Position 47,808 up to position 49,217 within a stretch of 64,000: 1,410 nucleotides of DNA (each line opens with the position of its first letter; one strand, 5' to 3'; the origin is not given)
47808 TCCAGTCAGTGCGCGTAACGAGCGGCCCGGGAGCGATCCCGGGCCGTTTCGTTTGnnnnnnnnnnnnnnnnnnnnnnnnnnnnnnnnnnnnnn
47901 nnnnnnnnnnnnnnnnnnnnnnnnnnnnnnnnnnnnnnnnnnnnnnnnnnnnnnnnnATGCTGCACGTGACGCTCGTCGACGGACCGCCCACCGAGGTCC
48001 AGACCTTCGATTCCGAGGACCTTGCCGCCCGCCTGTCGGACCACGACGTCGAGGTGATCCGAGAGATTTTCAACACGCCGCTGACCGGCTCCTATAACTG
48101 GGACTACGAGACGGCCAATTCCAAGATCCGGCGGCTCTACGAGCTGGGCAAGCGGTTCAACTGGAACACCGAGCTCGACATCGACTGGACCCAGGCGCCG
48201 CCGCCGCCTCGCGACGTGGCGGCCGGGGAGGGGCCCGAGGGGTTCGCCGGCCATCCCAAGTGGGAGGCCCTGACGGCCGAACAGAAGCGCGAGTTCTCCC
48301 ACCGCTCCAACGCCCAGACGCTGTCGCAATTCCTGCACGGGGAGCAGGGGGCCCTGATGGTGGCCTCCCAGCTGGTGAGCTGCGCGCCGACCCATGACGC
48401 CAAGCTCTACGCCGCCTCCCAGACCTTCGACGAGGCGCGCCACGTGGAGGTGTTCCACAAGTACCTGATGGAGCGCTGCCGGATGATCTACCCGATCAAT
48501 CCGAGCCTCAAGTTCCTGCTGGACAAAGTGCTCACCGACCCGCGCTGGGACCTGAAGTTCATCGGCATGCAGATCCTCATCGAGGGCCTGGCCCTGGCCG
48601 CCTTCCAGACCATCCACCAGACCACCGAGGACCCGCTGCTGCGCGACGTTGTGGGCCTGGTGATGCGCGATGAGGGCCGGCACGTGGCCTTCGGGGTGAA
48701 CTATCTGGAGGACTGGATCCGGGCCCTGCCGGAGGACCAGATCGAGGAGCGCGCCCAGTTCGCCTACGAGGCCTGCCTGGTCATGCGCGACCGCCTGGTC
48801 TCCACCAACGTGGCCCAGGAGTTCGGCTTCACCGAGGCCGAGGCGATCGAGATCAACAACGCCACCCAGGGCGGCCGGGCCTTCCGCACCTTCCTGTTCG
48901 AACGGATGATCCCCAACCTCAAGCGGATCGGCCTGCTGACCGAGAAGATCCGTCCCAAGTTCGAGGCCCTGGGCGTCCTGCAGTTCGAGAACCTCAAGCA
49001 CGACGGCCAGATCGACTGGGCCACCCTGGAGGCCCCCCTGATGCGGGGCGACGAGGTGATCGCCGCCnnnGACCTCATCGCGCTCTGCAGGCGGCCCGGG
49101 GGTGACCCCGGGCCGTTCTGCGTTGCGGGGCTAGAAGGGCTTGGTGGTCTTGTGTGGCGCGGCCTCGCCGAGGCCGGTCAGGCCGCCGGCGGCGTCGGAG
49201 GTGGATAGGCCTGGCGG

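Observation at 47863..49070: Diiron ferritin-like enzyme behind interlocked FixK box and second palindrome, inserted between rpoC and rpsL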

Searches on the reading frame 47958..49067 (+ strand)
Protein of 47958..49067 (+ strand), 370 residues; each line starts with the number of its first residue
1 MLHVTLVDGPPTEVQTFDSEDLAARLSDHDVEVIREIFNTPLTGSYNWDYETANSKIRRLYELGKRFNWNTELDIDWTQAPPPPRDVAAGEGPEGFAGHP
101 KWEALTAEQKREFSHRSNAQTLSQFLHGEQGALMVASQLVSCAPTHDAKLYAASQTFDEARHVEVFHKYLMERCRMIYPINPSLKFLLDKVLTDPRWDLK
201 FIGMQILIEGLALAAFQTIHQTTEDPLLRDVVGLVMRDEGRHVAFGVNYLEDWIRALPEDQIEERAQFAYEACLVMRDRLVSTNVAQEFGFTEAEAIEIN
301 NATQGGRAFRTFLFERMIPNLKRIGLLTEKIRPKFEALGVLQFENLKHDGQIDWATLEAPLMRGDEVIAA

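Call 3: search_protein_families(library=pfam, proteins=[window:47958-49067:+], max_evalue=0.01)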
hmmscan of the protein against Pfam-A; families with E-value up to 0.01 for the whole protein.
window:47958-49067:+ (370 aa): 4 families
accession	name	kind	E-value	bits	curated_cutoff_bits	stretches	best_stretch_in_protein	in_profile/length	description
PF11583.14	AurF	-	1.6e-14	54.2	29.6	1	56-325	7-282/282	P-aminobenzoate N-oxygenase AurF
PF00268.27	Ribonuc_red_sm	-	0.0004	20.3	33.6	0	101-271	37-224/281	Ribonucleotide reductase, small chain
PF04305.20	DUF455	-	0.002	18.2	34.3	1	108-261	53-211/247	Protein of unknown function (DUF455)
PF11266.14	Ald_deCOase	-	0.0036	17.6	28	1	205-258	101-153/218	Long-chain fatty aldehyde decarbonylase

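Call 4: search_protein_families(library=ncbifam, proteins=[window:47958-49067:+], max_evalue=0.01)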
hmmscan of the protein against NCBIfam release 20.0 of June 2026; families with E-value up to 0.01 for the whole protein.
window:47958-49067:+ (370 aa): 4 families
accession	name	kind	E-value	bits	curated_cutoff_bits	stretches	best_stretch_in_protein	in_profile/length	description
NF006200.0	PRK08326.1-3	equivalog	1.4e-08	34.3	194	0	225-251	199-225/321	R2-like ligand-binding oxidase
NF006202.0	PRK08326.1-5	equivalog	8.8e-05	21.9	315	0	213-265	175-229/297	R2-like ligand-binding oxidase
NF006198.0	PRK08326.1-1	subfamily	0.00087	18.6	274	0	214-254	184-225/308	R2-like ligand-binding oxidase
TIGR04059.1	Ald_deCOase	equivalog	0.0028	17.6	222.65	1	205-259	102-155/220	aldehyde oxygenase (deformylating)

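Call 7: find_related_loci(query=window:47958-49067:+, collection=genome_contigs, flank=4000)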
Query window:47958-49067:+ (370 aa) in genome_contigs; peptide patterns used: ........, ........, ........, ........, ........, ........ (x = any residue, [..] = any of these).
599 stretches matched a pattern (row limit reached: there are more); 591 encode a relative of the query (tblastn E <= 1e-3); the best 80 are kept; 80 distinct loci.
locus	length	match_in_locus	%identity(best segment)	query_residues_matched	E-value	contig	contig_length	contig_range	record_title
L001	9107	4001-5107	85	1-370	0e+0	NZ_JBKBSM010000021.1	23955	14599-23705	MAG: Phenylobacterium sp. isolate 21H_026.bin.56 NODE_1833_length_23955_cov_45.504825, whole genome shotgun sequence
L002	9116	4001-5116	84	1-370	0e+0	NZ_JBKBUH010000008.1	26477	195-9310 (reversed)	MAG: Phenylobacterium sp. isolate 21I_069.bin.59 NODE_1345_length_26477_cov_20.535817, whole genome shotgun sequence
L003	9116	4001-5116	84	1-370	0e+0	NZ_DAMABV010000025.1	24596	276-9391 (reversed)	MAG: Phenylobacterium sp. isolate CTOTU47976 NODE_160_length_24596_cov_25.292653, whole genome shotgun sequence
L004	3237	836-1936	85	1-369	0e+0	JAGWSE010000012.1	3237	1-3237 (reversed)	MAG: Alphaproteobacteria bacterium isolate REEB342 k141_56766, whole genome shotgun sequence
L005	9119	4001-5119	84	1-370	0e+0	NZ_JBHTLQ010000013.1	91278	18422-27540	Phenylobacterium conjunctum strain CCUG 55074 GCM70027384_120, whole genome shotgun sequence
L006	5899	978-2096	84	1-370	0e+0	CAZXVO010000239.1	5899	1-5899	MAG TPA_asm: uncultured Phenylobacterium sp. isolate SRP285395_co2_86 genome assembly, contig: NODE_21298_length_5899_co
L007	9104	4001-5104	84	1-369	0e+0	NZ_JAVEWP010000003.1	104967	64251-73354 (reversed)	MAG: Phenylobacterium sp. isolate BF4_149 NODE_504_length_104967_cov_6.713220_Biofilm4, whole genome shotgun sequence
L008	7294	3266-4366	84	1-370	0e+0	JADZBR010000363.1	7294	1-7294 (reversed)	MAG: Caulobacteraceae bacterium isolate SJ683 c_000001809363, whole genome shotgun sequence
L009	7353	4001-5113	83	1-370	0e+0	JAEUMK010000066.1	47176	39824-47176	MAG: Alphaproteobacteria bacterium isolate new MAG-145 k141_4197938, whole genome shotgun sequence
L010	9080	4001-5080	84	1-361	0e+0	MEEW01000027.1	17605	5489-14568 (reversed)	MAG: Phenylobacterium sp. SCN 69-14 ABS77_C0027, whole genome shotgun sequence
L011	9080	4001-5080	85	1-361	0e+0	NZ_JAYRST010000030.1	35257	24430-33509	MAG: Phenylobacterium sp. isolate NJ_NJASGE1bin.20 NODE_918_length_35257_cov_2.527754, whole genome shotgun sequence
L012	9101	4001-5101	82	1-368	0e+0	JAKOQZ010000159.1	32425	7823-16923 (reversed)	MAG: Pseudomonadota bacterium isolate all_maxbin.234 k201_856335, whole genome shotgun sequence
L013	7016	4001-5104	81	1-369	0e+0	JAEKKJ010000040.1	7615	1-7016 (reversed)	MAG: Caulobacterales bacterium isolate SH_71_19 SH_S37_scaffold_6997, whole genome shotgun sequence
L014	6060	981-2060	81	1-361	0e+0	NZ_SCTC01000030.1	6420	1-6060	MAG: Phenylobacterium sp. isolate FW300_bin.35 FW300_bin.35-63823, whole genome shotgun sequence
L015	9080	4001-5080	81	1-361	0e+0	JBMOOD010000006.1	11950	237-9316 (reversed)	MAG: Pseudomonadota bacterium isolate Betzabe_MAG093 MAG093_6, whole genome shotgun sequence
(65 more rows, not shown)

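Call 24: search_solved_structures(query=window:47958-49067:+, max_evalue=1, show_alignments=2)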
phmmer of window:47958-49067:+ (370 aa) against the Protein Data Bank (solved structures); distinct sequences matched with E-value up to 1: 10.
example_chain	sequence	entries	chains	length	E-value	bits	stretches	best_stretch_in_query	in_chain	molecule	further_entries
5uxg_A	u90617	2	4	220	9.2e-05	24.7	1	151-271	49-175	aldehyde deformylating oxygenase | hypothetic aldehyde deformylating oxygenase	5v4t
9u78_A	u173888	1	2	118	0.0067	18.6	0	212-256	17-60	Single Chain Protein of De Novo Designed Helix Bundles-4EH2 with KDPV Loop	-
6qrz_A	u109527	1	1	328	0.014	17.5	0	121-250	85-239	Ribonucleoside-diphosphate reductase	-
4tw3_A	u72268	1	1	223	0.066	15.3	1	204-267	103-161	Aldehyde decarbonylase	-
4pgk_A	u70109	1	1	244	0.074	15.1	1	204-264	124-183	Aldehyde decarbonylase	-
4kvr_A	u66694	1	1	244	0.076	15.1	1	204-267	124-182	Aldehyde decarbonylase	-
2oc5_A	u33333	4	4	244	0.077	15.1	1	204-267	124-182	Hypothetical protein | Aldehyde decarbonylase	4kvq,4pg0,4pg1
4pgi_A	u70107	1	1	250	0.087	14.9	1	204-267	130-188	Aldehyde decarbonylase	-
7qbk_A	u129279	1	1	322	0.087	14.9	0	148-250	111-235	R2-like ligand-binding oxidase (homolog II) from Sulfolobus acidocaldarius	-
4kvs_A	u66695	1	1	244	0.42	12.7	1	204-267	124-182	Aldehyde decarbonylase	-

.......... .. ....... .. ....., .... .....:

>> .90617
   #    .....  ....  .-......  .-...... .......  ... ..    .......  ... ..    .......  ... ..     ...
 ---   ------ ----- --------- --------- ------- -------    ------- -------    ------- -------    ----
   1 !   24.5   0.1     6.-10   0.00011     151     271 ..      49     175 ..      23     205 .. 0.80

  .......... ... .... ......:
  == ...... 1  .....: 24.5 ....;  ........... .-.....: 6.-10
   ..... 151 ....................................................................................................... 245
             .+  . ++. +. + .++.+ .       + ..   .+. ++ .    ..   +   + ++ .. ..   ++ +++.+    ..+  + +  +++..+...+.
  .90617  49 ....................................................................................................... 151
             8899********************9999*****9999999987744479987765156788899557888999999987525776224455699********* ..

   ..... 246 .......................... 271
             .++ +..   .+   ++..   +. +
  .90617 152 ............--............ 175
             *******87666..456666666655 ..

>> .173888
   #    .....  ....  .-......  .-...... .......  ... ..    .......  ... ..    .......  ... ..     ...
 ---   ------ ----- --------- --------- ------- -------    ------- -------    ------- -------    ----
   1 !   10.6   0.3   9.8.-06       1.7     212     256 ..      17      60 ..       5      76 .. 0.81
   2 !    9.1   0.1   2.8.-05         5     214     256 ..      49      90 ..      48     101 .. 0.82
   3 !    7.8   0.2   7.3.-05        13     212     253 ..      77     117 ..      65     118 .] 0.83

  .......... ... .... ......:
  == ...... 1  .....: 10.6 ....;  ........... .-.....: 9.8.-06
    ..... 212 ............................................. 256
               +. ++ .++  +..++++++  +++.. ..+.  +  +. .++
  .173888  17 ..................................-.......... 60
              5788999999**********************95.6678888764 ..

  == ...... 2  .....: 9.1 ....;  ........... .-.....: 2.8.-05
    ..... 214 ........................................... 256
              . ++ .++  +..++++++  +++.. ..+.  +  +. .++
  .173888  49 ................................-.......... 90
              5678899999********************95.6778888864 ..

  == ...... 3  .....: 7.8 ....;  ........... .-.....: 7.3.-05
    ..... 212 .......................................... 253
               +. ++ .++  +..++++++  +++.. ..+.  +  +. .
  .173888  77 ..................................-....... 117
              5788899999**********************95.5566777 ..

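Call 25: find_homologous_proteins(query=window:47958-49067:+)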
Query window:47958-49067:+ (370 aa): 7999 proteins with E <= 0.001 among 8000 candidates; the best 120 are listed.
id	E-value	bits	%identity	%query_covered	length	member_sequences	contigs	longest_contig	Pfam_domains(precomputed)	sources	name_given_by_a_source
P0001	5.9e-229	777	91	100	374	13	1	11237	PF11583.15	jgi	jgi:hypothetical protein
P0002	1.1e-226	770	90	100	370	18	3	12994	PF11583.15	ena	-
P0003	6.7e-226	767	91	100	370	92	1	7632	PF11583.15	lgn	-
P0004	1.7e-225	766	91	100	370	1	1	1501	PF11583.15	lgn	-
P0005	2.6e-223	759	90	100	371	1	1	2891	PF11583.15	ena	-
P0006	1.2e-222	756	89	100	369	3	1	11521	PF11583.15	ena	-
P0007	2.7e-222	755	91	100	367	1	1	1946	PF11583.15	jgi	jgi:hypothetical protein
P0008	1.8e-221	753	88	100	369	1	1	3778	PF11583.15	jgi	jgi:hypothetical protein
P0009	4.7e-221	751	90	100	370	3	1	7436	PF11583.15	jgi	-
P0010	7.1e-221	751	90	98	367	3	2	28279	PF11583.15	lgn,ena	-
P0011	7.1e-221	751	89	100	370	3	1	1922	PF11583.15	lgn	-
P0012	2.2e-219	746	89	98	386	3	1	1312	PF11583.15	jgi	jgi:hypothetical protein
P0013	6.4e-218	741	89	98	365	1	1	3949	PF11583.15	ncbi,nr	ncbi:MAG: ferritin-like domain-containing protein [Proteobacteria bacterium]|nr:ferritin-like domain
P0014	7.4e-218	741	87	100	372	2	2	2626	PF11583.15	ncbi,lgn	-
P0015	1.7e-217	740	87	100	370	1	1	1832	PF11583.15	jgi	jgi:hypothetical protein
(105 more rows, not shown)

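Call 40: predict_structure(alignment_id=A1)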
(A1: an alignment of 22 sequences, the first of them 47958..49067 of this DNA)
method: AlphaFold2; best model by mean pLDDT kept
length: 370 residues; sequences in the alignment: 22
mean_pLDDT: 75.0   pTM: 0.78
mean pLDDT of the five models: 75.0, 73.0, 72.1, 71.3, 70.2
residues with pLDDT >= 90: 38; 70-90: 228; 50-70: 57; < 50: 47
segments of 3 or more residues with pLDDT < 50: 1-12, 23-51, 88-90
pLDDT, mean of each block of 10 residues (from residue 1): 30 56 45 37 32 62 70 82 61 72 88 85 87 82 72 79 85 86 87 85 84 81 85 87 83 86 93 80 86 87 73 83 92 92 73 66 61
secondary structure, 60 per line:
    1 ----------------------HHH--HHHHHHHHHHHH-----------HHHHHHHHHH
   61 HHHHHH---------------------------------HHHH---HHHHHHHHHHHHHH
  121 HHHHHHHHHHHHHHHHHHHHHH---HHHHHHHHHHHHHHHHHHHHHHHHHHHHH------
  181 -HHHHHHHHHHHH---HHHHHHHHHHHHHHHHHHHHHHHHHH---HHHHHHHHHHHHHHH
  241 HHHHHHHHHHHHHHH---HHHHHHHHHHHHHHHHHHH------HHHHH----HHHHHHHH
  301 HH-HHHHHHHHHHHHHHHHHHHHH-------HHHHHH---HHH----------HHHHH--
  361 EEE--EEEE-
elements in order: H28-39 H51-66 H100-103 H107-142 H146-174 H182-193 H197-222 H226-255 H259-277 H284-288 H293-302 H304-324 H332-337 H354-358 E361-363 E366-369

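Call 46: fold_search(model_id=the predicted structure, library=pdb)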
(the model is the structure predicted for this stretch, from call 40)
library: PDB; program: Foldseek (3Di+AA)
matches with E <= 10: 422; with E <= 0.001: 26
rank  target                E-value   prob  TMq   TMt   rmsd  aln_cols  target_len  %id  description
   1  4ac8_B                9.2e-05  1.00  0.47  0.55   8.7       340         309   17  R2-like ligand binding Mn-Fe oxidase from M. tuberculosis with an organized C-terminal helix (released 2012-09-26)
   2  2jcd_B                1.8e-04  1.00  0.55  0.63   5.3       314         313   17  Structure of the N-oxygenase AurF from Streptomyces thioluteus (released 2007-09-11)
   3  4rc7_A                1.9e-04  1.00  0.46  0.75   5.0       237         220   18  Crystal structure of cyanobacterial aldehyde-deformylating oxygenase F86YF87Y mutant (released 2014-12-17)
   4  4ac8_D                2.4e-04  1.00  0.46  0.53   8.9       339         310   17  R2-like ligand binding Mn-Fe oxidase from M. tuberculosis with an organized C-terminal helix (released 2012-09-26)
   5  5hyh                  3.6e-04  1.00  0.49  0.61   6.8       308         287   17  CmlI (chemically reduced state), arylamine oxygenase of chloramphenicol biosynthetic pathway (released 2016-06-08)
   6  4ac8_A                3.6e-04  1.00  0.46  0.54   8.8       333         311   18  R2-like ligand binding Mn-Fe oxidase from M. tuberculosis with an organized C-terminal helix (released 2012-09-26)
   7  3ee4                  4.4e-04  1.00  0.51  0.64   5.7       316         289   17  R2-like ligand binding Mn/Fe oxidase from M. tuberculosis (released 2009-04-07)
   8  7mmq_D                4.4e-04  1.00  0.43  0.48   9.3       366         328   15  Crystal Structure of the Class Ie Ribonucleotide Reductase Beta-NrdI complex from Aerococcus urinae in Reduced Hydroqu (released 2022-05-04)
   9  6qrz                  5.3e-04  1.00  0.45  0.58   7.3       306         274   19  Crystal structure of R2-like ligand-binding oxidase from Sulfolobus acidocaldarius solved by 3D micro-crystal electron d (released 2019-04-24)
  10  3dhz_A                5.3e-04  1.00  0.42  0.51  10.3       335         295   13  Apo (iron free) structure of C. ammoniagenes R2 protein (released 2008-07-01)
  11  7mmq_B                5.3e-04  1.00  0.42  0.49   9.6       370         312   14  Crystal Structure of the Class Ie Ribonucleotide Reductase Beta-NrdI complex from Aerococcus urinae in Reduced Hydroqu (released 2022-05-04)
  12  7qbp                  5.7e-04  1.00  0.44  0.54   7.9       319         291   19  Crystal structure of R2-like ligand-binding oxidase from Saccharopolyspora Erythraea (released 2022-04-06)
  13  4kvq                  6.0e-04  1.00  0.43  0.69   5.2       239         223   17  Crystal Structure of Prochlorococcus marinus aldehyde-deformylating oxygenase wild type with palmitic acid bound (released 2013-06-26)
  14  4rc6_B                6.3e-04  1.00  0.43  0.71   5.1       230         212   18  Crystal structure of cyanobacterial aldehyde-deformylating oxygenase 122F mutant (released 2014-12-17)
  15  4rc5_A                6.5e-04  1.00  0.47  0.75   4.9       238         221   18  Crystal structure of cyanobacterial aldehyde-deformylating oxygenase (released 2014-12-17)
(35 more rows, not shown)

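Call 90: search_solved_structures(query=A1, max_evalue=10, show_alignments=5)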
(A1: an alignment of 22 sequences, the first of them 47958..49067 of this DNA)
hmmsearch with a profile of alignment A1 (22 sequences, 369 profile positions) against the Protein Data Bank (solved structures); distinct sequences matched with E-value up to 10: 22.
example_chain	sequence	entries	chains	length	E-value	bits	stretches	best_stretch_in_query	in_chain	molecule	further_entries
5uxg_A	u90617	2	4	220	8.6e-05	24.7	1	150-256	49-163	aldehyde deformylating oxygenase | hypothetic aldehyde deformylating oxygenase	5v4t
7qbk_A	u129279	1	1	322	0.0002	23.4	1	149-254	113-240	R2-like ligand-binding oxidase (homolog II) from Sulfolobus acidocaldarius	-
9u78_A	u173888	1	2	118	0.00037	22.6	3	212-254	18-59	Single Chain Protein of De Novo Designed Helix Bundles-4EH2 with KDPV Loop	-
6qrz_A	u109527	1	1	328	0.0018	20.4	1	119-249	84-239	Ribonucleoside-diphosphate reductase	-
4tw3_A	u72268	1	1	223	0.0099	17.9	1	204-260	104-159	Aldehyde decarbonylase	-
4kvr_A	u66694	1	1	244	0.011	17.8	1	204-260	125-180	Aldehyde decarbonylase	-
2oc5_A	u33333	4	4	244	0.012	17.6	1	204-260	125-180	Hypothetical protein | Aldehyde decarbonylase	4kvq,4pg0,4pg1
4pgi_A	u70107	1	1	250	0.013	17.5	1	204-260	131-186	Aldehyde decarbonylase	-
4pgk_A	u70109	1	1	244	0.014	17.4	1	204-260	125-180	Aldehyde decarbonylase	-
4rc6_B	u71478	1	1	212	0.015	17.3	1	204-265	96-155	Aldehyde decarbonylase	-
4rc6_A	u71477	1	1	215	0.015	17.3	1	204-265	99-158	Aldehyde decarbonylase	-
4rc5_A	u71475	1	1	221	0.051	15.6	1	204-266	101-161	Aldehyde decarbonylase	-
4rc5_B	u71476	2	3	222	0.051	15.5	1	204-266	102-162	Aldehyde decarbonylase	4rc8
4rc7_A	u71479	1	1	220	0.052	15.5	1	204-266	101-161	Aldehyde decarbonylase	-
4rc7_B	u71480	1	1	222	0.053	15.5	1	204-266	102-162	Aldehyde decarbonylase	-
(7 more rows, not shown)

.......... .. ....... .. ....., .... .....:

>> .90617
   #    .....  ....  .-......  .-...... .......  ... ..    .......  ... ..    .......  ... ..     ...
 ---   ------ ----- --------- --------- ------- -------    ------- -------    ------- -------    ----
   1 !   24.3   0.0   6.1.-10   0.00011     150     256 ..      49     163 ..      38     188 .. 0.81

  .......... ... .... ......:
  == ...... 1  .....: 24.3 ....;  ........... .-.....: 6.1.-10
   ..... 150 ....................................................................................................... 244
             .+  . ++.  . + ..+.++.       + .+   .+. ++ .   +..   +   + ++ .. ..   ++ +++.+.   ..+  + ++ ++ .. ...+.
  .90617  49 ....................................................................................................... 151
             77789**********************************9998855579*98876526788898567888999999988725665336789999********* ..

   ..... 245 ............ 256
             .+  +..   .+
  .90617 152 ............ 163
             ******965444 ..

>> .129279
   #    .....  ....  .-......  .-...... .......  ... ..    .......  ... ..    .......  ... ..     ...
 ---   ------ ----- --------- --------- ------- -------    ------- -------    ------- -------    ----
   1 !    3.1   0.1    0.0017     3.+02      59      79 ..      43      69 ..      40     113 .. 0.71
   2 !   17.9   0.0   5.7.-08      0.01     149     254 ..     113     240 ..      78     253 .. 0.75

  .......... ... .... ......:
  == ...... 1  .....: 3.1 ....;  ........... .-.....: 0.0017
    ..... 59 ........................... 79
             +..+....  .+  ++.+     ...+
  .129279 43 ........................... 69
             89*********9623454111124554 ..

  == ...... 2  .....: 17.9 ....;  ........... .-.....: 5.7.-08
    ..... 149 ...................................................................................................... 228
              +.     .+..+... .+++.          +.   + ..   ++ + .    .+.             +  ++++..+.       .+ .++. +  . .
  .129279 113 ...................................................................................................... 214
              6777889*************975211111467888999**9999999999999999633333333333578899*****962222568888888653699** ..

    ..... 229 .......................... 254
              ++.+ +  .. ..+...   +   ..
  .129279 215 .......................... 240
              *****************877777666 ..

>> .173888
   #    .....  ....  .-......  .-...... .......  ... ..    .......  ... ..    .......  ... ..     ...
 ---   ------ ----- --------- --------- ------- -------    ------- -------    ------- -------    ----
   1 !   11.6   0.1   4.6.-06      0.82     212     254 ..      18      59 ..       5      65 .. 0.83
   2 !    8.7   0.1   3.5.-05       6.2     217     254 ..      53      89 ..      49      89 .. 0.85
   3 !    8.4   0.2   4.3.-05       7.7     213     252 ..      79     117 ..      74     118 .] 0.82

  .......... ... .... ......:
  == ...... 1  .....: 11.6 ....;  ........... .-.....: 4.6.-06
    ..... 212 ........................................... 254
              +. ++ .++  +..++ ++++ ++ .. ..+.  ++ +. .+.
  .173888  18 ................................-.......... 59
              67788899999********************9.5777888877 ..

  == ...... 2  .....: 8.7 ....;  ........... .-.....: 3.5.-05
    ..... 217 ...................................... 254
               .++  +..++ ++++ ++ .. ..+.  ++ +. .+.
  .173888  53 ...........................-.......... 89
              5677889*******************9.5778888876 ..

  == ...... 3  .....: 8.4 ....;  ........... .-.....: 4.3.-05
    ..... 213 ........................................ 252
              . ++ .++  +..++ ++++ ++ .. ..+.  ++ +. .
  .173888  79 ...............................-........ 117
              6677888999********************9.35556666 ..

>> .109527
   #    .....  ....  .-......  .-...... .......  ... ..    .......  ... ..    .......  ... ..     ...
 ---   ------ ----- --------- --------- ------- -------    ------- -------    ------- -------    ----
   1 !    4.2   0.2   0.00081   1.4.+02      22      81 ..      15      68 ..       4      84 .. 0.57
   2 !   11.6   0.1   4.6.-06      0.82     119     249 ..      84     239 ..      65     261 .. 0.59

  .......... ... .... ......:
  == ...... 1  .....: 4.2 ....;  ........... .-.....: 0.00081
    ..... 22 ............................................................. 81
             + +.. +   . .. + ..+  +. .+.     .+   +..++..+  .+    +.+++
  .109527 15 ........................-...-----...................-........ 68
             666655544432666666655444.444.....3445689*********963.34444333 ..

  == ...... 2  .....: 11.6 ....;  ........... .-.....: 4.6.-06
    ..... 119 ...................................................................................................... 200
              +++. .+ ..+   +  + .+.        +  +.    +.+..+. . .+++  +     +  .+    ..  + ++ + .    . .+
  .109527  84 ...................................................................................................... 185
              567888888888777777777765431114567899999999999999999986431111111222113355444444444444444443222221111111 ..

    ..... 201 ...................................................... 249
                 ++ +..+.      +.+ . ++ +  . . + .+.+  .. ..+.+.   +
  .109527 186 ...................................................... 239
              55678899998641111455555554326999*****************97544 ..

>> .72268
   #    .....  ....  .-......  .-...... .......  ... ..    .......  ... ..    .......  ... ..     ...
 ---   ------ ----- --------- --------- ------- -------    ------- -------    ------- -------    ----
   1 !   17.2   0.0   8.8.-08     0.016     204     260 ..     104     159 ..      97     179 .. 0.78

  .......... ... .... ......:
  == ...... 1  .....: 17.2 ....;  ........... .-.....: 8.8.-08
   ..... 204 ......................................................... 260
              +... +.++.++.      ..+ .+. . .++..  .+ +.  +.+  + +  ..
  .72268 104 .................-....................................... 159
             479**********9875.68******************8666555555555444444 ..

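Call 99: search_protein_representatives(protein=window:47958-49067:+)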
Query: 370 residues. Proteins with E-value up to 0.001 (for the whole library): 2187; up to 1e-10: 1200; up to 1e-30: 327. The best 150 are listed.
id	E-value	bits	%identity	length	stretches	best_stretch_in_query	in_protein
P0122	8.9e-127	439.3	72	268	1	2-269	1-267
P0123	9.0e-114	396.6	56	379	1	4-367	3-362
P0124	2.1e-96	339.4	58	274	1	104-362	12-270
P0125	3.5e-86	305.8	46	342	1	23-349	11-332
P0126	1.8e-85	303.4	92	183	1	134-281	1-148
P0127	9.8e-83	294.5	45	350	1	11-336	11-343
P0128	4.3e-82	292.3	46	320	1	37-349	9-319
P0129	3.3e-80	286.1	44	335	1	31-346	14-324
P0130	4.5e-79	282.4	43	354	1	28-349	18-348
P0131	1.5e-77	277.4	44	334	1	20-348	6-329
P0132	7.1e-72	258.7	63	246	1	32-219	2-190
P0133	4.7e-70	252.7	94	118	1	1-118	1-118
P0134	1.1e-69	251.5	42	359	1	49-349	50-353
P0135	5.1e-69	249.3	40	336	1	44-350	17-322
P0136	3.3e-68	246.6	40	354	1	31-345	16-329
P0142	1.4e-66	241.3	40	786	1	44-340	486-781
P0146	5.9e-64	232.6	38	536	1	45-341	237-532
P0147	7.0e-64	232.4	39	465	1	42-364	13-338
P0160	9.4e-60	218.8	41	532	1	50-349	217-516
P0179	1.0e-54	202.3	37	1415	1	50-346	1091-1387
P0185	4.1e-54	200.3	36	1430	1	56-357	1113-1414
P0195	2.5e-52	194.4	37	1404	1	49-349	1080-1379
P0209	2.8e-51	190.9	39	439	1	46-345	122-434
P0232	9.5e-49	182.6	34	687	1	53-350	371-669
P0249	1.6e-46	175.3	35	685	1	45-340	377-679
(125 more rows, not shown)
